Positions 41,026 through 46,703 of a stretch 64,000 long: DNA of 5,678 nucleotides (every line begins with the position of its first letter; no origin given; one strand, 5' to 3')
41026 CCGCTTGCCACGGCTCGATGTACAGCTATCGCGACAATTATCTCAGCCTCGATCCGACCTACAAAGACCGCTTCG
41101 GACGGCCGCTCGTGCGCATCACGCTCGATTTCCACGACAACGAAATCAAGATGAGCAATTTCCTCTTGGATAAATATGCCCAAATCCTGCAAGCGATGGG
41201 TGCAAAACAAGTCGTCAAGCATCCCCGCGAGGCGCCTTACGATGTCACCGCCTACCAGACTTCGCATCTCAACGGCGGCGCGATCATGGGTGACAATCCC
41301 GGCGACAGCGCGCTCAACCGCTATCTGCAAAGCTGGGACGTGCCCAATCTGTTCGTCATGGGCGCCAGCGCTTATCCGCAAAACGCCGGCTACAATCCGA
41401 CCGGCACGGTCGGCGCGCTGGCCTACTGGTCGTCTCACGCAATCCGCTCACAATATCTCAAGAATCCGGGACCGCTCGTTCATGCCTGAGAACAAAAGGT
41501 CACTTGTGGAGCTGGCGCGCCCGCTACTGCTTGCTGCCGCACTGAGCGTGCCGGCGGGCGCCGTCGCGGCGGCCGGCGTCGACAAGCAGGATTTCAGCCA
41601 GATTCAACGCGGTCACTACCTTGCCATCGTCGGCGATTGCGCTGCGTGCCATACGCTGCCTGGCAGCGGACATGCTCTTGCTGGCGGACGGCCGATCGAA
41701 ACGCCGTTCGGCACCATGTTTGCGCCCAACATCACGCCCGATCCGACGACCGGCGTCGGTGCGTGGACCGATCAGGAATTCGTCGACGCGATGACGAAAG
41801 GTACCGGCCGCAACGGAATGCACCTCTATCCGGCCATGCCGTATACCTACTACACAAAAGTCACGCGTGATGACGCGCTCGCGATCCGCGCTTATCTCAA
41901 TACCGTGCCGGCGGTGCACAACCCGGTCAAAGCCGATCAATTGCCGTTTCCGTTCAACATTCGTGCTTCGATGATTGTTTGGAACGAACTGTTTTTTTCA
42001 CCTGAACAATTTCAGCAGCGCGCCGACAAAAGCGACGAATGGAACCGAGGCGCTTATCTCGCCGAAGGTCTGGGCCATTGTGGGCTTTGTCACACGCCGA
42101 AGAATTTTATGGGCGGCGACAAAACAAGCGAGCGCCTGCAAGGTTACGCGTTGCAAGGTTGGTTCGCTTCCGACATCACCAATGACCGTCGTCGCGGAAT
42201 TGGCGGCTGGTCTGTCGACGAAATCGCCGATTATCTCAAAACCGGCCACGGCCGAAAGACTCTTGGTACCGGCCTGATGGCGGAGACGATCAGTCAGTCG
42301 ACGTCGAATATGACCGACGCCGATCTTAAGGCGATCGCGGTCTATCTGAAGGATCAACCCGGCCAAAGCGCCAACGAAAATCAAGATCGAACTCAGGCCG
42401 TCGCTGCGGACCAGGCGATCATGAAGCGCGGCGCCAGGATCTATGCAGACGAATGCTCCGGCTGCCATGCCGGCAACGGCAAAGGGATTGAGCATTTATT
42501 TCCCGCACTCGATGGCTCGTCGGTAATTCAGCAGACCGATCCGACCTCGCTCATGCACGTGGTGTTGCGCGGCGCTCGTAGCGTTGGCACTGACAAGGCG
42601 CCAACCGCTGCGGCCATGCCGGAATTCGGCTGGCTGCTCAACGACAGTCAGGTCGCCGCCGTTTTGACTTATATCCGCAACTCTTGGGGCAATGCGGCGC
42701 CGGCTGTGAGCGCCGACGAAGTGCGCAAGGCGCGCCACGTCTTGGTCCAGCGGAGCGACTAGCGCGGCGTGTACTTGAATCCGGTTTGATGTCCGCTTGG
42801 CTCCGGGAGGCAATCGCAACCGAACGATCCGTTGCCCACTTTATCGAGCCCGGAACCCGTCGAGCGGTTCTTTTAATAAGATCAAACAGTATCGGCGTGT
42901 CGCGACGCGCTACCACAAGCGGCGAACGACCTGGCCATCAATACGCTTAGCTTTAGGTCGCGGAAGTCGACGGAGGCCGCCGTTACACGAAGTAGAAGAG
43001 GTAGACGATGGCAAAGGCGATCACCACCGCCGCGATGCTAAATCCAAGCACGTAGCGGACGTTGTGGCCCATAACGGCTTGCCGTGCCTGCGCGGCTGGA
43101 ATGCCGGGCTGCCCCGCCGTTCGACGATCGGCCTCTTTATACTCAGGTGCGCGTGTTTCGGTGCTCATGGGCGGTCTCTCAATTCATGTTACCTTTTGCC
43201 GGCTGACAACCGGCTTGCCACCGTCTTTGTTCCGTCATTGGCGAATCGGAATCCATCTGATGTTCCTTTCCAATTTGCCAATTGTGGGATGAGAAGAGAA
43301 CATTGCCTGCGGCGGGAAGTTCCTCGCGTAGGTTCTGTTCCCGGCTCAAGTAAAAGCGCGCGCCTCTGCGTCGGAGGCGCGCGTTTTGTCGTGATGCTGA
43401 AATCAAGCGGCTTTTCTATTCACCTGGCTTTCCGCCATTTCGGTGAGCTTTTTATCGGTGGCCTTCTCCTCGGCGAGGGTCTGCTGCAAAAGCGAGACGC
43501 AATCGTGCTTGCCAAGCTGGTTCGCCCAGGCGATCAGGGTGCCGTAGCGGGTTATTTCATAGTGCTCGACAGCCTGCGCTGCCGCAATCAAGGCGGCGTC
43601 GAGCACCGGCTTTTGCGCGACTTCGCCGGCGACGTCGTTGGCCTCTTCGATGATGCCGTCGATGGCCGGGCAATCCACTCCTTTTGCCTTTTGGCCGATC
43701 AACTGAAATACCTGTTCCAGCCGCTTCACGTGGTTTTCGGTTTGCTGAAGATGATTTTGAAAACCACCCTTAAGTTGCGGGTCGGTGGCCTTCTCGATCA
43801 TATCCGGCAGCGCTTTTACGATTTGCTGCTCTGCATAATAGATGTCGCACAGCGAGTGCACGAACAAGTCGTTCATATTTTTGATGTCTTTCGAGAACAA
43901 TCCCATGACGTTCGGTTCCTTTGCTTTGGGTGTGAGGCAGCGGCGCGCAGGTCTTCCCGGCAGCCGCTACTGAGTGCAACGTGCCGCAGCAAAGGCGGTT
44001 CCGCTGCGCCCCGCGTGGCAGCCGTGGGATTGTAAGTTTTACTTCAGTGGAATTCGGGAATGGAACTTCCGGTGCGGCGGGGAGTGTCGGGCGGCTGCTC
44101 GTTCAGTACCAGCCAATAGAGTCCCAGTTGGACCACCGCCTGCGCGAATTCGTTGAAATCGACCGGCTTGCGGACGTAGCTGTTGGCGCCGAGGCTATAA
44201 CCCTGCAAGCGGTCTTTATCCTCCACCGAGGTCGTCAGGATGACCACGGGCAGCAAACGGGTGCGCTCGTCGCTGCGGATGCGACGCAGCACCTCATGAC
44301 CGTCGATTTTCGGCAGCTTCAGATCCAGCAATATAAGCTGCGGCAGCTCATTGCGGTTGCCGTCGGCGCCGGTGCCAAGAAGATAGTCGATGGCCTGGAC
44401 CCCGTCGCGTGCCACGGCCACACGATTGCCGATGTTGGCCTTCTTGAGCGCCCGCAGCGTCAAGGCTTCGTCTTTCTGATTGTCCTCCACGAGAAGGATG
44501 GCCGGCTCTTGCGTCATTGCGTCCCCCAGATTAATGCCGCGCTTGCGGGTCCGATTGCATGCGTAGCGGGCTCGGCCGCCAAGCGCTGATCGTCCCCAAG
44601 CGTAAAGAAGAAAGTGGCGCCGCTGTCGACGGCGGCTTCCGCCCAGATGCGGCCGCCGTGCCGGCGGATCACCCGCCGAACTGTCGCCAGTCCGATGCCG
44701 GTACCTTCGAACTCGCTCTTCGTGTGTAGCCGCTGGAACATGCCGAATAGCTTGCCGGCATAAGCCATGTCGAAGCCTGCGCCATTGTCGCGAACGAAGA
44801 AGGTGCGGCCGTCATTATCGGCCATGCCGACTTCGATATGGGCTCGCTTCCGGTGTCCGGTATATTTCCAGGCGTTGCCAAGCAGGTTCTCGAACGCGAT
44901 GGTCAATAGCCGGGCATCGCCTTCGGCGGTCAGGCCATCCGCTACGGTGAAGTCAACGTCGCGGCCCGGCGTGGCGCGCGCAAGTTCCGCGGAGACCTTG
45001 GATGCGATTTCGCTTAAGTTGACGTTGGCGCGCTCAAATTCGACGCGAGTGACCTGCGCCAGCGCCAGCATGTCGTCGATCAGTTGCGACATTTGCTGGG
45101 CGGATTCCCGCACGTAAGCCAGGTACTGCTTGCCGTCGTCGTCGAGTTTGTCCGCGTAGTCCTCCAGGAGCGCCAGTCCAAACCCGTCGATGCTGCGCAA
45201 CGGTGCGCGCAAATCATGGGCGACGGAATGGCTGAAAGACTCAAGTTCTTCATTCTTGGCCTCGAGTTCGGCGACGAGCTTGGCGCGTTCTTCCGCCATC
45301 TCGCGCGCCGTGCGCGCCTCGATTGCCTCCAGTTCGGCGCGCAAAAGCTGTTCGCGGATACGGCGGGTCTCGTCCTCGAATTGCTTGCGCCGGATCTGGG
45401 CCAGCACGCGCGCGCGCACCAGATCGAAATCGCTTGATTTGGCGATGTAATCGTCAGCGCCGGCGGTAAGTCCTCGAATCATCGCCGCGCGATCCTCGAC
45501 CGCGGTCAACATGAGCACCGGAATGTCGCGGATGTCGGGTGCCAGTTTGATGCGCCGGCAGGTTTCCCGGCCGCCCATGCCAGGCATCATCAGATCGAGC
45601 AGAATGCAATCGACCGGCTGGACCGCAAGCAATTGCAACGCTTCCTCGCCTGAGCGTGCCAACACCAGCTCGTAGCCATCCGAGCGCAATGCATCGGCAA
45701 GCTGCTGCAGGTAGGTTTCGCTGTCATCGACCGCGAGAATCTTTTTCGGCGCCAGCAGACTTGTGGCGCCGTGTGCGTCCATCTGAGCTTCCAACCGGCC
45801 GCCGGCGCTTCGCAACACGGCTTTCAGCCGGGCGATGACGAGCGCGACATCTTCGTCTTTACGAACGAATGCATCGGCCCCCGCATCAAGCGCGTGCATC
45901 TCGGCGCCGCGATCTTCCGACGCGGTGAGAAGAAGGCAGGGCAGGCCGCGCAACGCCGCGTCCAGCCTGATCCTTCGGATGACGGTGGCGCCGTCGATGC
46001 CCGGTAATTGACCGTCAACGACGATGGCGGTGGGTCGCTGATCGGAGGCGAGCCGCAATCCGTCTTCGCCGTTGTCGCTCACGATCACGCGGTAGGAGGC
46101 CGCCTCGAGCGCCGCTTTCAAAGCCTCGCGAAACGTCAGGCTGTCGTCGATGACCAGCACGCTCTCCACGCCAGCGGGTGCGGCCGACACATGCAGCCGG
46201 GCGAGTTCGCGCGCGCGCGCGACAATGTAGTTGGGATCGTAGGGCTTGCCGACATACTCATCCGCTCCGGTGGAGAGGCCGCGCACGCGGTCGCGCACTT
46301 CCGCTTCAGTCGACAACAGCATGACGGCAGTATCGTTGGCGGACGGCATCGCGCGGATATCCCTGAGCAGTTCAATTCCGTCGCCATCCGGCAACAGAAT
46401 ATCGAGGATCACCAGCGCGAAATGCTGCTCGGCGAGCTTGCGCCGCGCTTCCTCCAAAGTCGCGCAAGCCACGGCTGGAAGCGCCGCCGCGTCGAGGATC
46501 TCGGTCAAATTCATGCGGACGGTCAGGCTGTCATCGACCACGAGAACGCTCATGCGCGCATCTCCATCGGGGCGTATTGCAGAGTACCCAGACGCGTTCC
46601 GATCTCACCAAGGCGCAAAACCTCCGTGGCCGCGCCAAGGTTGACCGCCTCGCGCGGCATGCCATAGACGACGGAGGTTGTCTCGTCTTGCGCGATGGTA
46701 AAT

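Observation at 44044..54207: Nine-gene Che3/Wsp-like chemosensory cluster with a two-component output instead of a flagellar or c-di-GMP output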

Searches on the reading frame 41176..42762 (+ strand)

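Call 7: search_protein_families(library=pfam, proteins=[window:41176-42762:+], max_evalue=0.001)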
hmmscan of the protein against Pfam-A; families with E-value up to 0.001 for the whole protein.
window:41176-42762:+ (528 aa): 2 families
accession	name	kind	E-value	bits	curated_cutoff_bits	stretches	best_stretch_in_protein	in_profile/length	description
PF00034.26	Cytochrom_C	-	3.8e-25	89.5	21.3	2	417-504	2-90/90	Cytochrome c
PF13442.11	Cytochrome_CBB3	-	2.8e-17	63.2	27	1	416-500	3-68/68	Cytochrome C oxidase, cbb3-type, subunit III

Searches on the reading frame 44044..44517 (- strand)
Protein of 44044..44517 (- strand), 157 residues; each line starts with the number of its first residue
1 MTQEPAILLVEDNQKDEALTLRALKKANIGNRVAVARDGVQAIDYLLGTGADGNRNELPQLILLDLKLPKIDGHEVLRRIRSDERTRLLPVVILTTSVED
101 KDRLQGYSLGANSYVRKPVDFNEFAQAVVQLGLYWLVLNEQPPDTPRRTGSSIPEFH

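Call 3: search_protein_families(library=pfam, proteins=[window:44044-44517:-], max_evalue=0.01)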
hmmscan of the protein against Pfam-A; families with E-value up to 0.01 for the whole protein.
window:44044-44517:- (157 aa): 1 family
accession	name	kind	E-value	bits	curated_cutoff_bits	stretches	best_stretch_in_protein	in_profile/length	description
PF00072.30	Response_reg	-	2e-20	73.5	30.2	1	7-128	1-110/111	Response regulator receiver domain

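Call 32: search_protein_families(library=ncbifam, proteins=[window:44044-44517:-], max_evalue=0.00001)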
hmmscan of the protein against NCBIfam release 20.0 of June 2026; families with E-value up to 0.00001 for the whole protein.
window:44044-44517:- (157 aa): 65 families (the best 25 are shown)
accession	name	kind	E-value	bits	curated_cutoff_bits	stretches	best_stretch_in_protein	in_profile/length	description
TIGR02154.1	PhoB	equivalog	1.7e-17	63.5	296.2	1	5-124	3-112/226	phosphate regulon transcriptional regulator PhoB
NF007135.0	PRK09581.1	equivalog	1.7e-16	60.1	474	1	7-122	5-110/457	PleD family two-component system response regulator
NF012023.0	PRK15479.1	equivalog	5.1e-16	58.9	337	1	7-125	3-109/224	transcriptional regulator TctD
TIGR01387.1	cztR_silR_copR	subfamily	4.2e-15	56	279.2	1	7-127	1-109/218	heavy metal response regulator transcription factor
NF045944.1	ResRegRpaBCyano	equivalog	6.8e-15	55.1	330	1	21-126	10-106/229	response regulator transcription factor RpaB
NF007982.1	PRK10710.1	equivalog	4.6e-14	52.5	380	1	3-125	6-115/235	envelope stress response regulator BaeR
NF041733.1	resp_reg_CseB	equivalog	5.6e-14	52.1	350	1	6-123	2-106/228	two-component system response regulator CseB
NF007005.1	PRK09468.1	equivalog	7e-14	51.8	331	1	5-125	4-112/237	osmolarity response regulator transcription factor OmpR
NF008567.0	PRK11517.1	equivalog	8.7e-14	51.4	353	1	7-127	3-110/223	response regulator transcription factor HprR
NF000403.1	vanR-C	exception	1.2e-13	51.1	480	1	7-125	5-110/231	vancomycin resistance response regulator transcription factor VanR-C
NF040534.1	resp_reg_YycF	equivalog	1.4e-13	50.6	340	1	8-125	4-108/231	response regulator YycF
NF033117.2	vanR_ACDEGLN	exception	2e-13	50.5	350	1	28-124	20-105/226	VanR-ABDEGLN family response regulator transcription factor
NF041734.1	resp_reg_RppA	equivalog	2.7e-13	49.8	250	1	7-125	3-111/229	two-component system response regulator RppA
NF041880.1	EPS_EpsF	equivalog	2.7e-13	49.3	900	1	13-120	3-102/492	response regulator EpsF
NF012227.0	AdeR_RR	equivalog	3.2e-13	49.7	340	1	3-127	10-121/239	efflux system response regulator transcription factor AdeR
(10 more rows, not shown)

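Call 62: search_solved_structures(query=window:44044-44517:-, max_evalue=1e-8, show_alignments=1)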
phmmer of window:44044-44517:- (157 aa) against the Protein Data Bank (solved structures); distinct sequences matched with E-value up to 1e-8: 56.
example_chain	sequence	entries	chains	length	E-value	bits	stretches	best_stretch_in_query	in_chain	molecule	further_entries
5ic5_A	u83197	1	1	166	1.5e-40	142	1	7-146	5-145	Candidate response regulator, CheY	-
5brj_A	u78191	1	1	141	8.1e-40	139.6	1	6-140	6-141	Two component response regulator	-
3heb_A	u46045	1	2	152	1.6e-25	93.2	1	5-144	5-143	Response regulator receiver domain protein (CheY)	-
1k68_A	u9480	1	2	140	9.3e-25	90.7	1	6-137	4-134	Phytochrome Response Regulator RcpA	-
6xvu_A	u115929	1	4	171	1.1e-24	90.5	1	7-137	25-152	Response regulator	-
5te9_A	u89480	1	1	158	1.6e-24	90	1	7-143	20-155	Response regulator receiver protein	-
4zyl_A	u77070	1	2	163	1e-23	87.3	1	5-151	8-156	RphyB protein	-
8avv_A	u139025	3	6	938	2.4e-23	86.2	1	7-137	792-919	Bacteriophytochrome,Response regulator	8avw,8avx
1i3c_A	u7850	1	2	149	1.9e-21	80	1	6-137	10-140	RESPONSE REGULATOR RCP1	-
1jlk_A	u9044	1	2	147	2.2e-21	79.8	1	6-137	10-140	Response regulator RCP1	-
1k66_A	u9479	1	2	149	3.1e-21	79.3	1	6-138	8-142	Phytochrome Response Regulator RcpB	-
9g85_A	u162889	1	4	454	6.1e-19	71.9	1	55-140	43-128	Response regulator PleD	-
2wb4_A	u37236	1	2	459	6.3e-19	71.8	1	55-140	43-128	DIGUANYLATE CYCLASE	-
9g86_A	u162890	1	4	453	6.4e-19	71.8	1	55-140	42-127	Response regulator PleD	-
1w25_A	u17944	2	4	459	6.7e-19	71.7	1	55-140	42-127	STALKED-CELL DIFFERENTIATION CONTROLLING PROTEIN | RESPONSE REGULATOR PLED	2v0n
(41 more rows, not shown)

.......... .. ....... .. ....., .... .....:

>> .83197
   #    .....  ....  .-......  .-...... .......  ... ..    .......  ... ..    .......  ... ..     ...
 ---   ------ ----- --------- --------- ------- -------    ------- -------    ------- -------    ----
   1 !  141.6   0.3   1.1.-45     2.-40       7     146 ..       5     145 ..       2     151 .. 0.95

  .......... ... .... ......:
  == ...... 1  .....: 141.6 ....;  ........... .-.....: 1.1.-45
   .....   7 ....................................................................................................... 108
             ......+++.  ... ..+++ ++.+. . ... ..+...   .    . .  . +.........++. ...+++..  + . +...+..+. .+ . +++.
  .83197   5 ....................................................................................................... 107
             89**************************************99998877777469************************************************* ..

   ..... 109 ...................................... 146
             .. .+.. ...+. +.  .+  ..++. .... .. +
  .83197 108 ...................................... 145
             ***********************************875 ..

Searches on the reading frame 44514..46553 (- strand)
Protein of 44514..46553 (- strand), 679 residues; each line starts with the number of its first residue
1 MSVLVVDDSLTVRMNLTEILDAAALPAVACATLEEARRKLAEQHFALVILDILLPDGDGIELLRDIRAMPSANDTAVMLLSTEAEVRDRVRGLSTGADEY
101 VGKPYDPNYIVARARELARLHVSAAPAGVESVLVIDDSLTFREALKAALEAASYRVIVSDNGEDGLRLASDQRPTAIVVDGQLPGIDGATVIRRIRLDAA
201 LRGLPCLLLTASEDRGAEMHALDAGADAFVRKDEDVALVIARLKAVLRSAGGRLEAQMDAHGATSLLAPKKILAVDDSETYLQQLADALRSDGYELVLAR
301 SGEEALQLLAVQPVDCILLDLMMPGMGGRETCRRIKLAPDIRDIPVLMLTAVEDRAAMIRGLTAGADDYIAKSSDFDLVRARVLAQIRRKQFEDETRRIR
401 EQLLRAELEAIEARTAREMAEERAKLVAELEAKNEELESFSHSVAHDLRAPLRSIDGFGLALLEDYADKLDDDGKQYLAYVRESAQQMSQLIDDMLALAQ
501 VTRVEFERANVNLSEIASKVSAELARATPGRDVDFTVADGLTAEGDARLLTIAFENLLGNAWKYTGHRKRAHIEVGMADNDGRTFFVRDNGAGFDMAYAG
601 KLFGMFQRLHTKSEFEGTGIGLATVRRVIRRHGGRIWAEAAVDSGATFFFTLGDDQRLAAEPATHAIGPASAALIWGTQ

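Call 3: search_protein_families(library=pfam, proteins=[window:44514-46553:-], max_evalue=0.01)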
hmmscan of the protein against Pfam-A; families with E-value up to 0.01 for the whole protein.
window:44514-46553:- (679 aa): 5 families
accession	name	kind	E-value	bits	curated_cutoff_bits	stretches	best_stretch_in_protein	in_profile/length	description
PF00072.30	Response_reg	-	2.2e-68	227.9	30.2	3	272-383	1-110/111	Response regulator receiver domain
PF02518.31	HATPase_c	-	4.3e-21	75.9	26.4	1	545-652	1-107/111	Histidine kinase-, DNA gyrase B-, and HSP90-like ATPase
PF00512.31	HisKA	-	6.3e-13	49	26.9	1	438-501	3-63/66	His Kinase A (phospho-acceptor) domain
PF23198.2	PDE8A_N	-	0.0015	18.9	29.6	0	142-197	23-79/147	PDE8A-like, N-terminal domain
PF03709.21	OKR_DC_1_N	-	0.0049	17.6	29.3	0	280-322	4-47/111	Orn/Lys/Arg decarboxylase, N-terminal domain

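Call 32: search_protein_families(library=ncbifam, proteins=[window:44514-46553:-], max_evalue=0.00001)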
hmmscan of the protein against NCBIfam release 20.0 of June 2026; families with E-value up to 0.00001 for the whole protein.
window:44514-46553:- (679 aa): 142 families (the best 25 are shown)
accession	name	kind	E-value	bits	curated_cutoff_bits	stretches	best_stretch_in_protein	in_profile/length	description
NF047465.1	hybrid_HK_LvrA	exception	6.3e-101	338.7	1200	4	424-652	587-816/819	hybrid histidine kinase/response regulator LvrA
TIGR02154.1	PhoB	equivalog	3.2e-71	239.2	296.2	3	270-405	3-138/226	phosphate regulon transcriptional regulator PhoB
NF007135.0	PRK09581.1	equivalog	9.7e-67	225.7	474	3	271-439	4-173/457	PleD family two-component system response regulator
NF040689.1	MtrAB_MtrA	equivalog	2.2e-62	210.3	300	3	272-403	1-128/219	MtrAB system response regulator MtrA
NF041880.1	EPS_EpsF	equivalog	1.3e-60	205.4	900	3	415-648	253-487/492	response regulator EpsF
NF045944.1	ResRegRpaBCyano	equivalog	1.7e-57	194.4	330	3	273-415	1-142/229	response regulator transcription factor RpaB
NF041733.1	resp_reg_CseB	equivalog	2.3e-57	194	350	3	271-398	2-126/228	two-component system response regulator CseB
NF053854.1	RespRegPhoBBctds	equivalog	2.3e-56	190.7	270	3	272-407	1-136/225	two-component system response regulator PhoB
NF007005.1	PRK09468.1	equivalog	4.2e-56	190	331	3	270-393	4-125/237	osmolarity response regulator transcription factor OmpR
TIGR01387.1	cztR_silR_copR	subfamily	8.8e-54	182.4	279.2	3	272-401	1-127/218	heavy metal response regulator transcription factor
NF040534.1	resp_reg_YycF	equivalog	1.2e-53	181.8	340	3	270-400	1-128/231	response regulator YycF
NF045991.1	RespRegCtrARhodob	equivalog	1.2e-51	175.7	350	3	271-394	2-123/224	response regulator transcription factor CtrA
NF008296.0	PRK11083.1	equivalog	3.3e-51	173.9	273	3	270-395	4-126/228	two-component system response regulator CreB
NF033117.2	vanR_ACDEGLN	exception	8e-51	172.8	350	3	272-405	1-132/226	VanR-ABDEGLN family response regulator transcription factor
NF008318.0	PRK11107.1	equivalog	2.6e-50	171.4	890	4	395-652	261-516/920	two-component sensor histidine kinase BarA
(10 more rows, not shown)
